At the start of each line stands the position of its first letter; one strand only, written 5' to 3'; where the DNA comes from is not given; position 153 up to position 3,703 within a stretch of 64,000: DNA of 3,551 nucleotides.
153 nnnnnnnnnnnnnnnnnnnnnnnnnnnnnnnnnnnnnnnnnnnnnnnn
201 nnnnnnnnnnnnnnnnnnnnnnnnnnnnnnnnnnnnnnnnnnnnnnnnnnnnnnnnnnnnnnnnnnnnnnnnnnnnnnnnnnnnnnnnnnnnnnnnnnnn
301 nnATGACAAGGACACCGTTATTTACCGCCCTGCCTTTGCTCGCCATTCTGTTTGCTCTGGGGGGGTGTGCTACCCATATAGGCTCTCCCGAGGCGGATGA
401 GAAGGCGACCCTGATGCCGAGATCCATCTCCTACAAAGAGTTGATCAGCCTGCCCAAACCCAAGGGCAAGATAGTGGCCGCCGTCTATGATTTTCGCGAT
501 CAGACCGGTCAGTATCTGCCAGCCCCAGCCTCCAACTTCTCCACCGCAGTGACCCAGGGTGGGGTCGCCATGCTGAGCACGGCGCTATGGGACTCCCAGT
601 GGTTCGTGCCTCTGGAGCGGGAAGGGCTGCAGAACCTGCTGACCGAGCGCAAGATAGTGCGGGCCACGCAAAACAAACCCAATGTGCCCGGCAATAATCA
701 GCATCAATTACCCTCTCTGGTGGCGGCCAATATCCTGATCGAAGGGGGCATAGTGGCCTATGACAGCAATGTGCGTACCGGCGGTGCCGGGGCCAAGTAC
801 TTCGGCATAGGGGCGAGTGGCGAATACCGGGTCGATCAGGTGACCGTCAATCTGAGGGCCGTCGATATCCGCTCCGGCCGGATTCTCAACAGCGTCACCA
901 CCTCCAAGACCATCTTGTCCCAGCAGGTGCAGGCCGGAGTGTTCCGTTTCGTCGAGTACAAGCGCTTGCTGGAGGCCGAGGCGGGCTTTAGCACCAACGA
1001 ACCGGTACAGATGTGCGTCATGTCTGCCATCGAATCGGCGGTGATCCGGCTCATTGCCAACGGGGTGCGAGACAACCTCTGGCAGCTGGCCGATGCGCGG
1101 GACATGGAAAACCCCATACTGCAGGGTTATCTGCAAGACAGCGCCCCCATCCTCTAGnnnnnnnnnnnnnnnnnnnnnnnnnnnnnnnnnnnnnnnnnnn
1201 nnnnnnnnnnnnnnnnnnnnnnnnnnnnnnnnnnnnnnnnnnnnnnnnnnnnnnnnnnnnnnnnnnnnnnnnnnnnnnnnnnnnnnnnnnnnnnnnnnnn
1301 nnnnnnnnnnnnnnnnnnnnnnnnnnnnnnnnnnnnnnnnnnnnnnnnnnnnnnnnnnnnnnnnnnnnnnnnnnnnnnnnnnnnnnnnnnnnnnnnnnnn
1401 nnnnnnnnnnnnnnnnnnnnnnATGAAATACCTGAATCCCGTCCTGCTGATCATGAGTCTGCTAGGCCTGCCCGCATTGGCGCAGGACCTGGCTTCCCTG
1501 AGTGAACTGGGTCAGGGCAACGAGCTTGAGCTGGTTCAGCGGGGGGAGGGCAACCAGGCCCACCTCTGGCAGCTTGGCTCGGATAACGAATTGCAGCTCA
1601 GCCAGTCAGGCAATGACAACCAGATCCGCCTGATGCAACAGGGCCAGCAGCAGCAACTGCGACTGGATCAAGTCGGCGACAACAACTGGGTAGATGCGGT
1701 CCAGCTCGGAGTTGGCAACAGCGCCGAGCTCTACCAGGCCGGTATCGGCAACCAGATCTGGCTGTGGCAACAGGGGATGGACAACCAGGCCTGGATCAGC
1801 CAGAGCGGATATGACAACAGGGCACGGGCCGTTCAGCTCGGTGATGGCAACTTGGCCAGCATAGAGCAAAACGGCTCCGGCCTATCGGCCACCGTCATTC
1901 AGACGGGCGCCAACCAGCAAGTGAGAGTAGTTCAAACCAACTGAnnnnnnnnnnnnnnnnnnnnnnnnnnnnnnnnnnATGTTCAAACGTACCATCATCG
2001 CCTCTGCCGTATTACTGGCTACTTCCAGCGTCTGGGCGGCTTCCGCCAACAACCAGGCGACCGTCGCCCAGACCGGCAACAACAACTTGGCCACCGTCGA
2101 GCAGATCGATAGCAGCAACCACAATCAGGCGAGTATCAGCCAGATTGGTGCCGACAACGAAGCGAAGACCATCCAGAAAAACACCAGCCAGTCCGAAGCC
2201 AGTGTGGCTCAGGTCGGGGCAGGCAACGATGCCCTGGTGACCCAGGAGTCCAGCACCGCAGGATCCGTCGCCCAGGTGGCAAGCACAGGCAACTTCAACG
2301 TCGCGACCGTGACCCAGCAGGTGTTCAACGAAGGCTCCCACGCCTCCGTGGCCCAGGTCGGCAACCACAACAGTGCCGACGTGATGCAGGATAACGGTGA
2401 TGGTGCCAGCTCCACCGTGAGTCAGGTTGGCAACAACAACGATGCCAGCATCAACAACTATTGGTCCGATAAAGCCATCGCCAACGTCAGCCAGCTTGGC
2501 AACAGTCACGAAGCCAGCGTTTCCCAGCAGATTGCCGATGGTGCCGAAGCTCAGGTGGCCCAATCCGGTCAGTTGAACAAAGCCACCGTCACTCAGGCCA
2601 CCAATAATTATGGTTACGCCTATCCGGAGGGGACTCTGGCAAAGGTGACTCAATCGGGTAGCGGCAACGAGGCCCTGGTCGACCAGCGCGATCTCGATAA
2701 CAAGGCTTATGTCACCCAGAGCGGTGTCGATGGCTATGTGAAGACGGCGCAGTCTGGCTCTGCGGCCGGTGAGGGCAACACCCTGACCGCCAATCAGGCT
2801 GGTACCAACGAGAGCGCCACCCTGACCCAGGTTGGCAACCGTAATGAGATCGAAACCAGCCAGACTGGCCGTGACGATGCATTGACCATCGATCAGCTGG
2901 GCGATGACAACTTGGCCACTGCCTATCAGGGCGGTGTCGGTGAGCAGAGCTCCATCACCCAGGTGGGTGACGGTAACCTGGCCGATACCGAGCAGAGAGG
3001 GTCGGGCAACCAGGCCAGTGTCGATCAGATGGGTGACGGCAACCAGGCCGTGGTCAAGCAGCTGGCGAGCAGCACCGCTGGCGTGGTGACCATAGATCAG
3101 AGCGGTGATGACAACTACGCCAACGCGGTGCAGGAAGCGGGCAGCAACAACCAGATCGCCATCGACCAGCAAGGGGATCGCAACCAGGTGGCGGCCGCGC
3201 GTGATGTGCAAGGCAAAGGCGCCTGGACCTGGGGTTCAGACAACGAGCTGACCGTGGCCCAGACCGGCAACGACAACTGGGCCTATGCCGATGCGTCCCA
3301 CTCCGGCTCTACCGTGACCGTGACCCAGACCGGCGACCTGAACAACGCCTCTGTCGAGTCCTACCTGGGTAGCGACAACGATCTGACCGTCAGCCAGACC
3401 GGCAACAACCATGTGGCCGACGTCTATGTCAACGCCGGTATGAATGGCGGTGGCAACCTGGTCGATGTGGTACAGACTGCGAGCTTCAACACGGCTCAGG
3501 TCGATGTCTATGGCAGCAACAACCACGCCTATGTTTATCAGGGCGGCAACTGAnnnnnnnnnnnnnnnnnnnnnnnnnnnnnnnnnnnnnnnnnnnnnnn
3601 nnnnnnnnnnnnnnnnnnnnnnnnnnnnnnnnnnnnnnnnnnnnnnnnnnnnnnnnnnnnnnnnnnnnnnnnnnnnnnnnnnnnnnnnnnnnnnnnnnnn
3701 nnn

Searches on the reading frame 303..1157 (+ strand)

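Call 76: search_protein_families(library=ncbifam, proteins=[window:303-1157:+], max_evalue=0.0001)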
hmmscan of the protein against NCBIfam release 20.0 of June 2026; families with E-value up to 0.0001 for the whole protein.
window:303-1157:+ (284 aa): 2 families
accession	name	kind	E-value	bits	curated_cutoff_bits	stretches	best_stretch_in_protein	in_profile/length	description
NF011731.0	PRK15184.1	equivalog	1e-105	353.2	505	1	12-282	6-274/277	curli production assembly/transport protein CsgG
NF037935.1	holdfast_HfaB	equivalog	5.3e-12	45.5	300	1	140-253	140-259/264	holdfast anchoring protein HfaB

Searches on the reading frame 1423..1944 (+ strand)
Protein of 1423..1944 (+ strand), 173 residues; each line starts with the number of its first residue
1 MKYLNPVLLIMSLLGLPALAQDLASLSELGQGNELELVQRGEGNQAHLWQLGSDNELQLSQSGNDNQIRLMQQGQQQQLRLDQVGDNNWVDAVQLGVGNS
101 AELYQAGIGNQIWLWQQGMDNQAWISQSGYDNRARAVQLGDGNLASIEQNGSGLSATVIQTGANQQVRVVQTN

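Call 76: search_protein_families(library=ncbifam, proteins=[window:1423-1944:+], max_evalue=0.0001)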
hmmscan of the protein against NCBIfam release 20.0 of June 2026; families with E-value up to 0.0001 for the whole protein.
window:1423-1944:+ (173 aa): 2 families
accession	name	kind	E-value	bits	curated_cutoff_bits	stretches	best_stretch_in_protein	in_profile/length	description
NF007506.1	PRK10101.1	equivalog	1.1e-21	77.2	165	1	70-171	49-150/151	curli minor subunit CsgB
NF007470.1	PRK10051.1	equivalog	3.6e-16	59.4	160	2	93-169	70-147/150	curli major subunit CsgA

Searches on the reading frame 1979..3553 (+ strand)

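Call 76: search_protein_families(library=ncbifam, proteins=[window:1979-3553:+], max_evalue=0.0001)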
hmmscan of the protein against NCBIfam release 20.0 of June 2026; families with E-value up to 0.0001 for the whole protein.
window:1979-3553:+ (524 aa): 2 families
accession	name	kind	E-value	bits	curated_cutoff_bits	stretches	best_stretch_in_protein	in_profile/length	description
NF007506.1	PRK10101.1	equivalog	3.2e-45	153.6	165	3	271-367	49-145/151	curli minor subunit CsgB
NF007470.1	PRK10051.1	equivalog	4.2e-40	137.1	160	6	299-407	41-148/150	curli major subunit CsgA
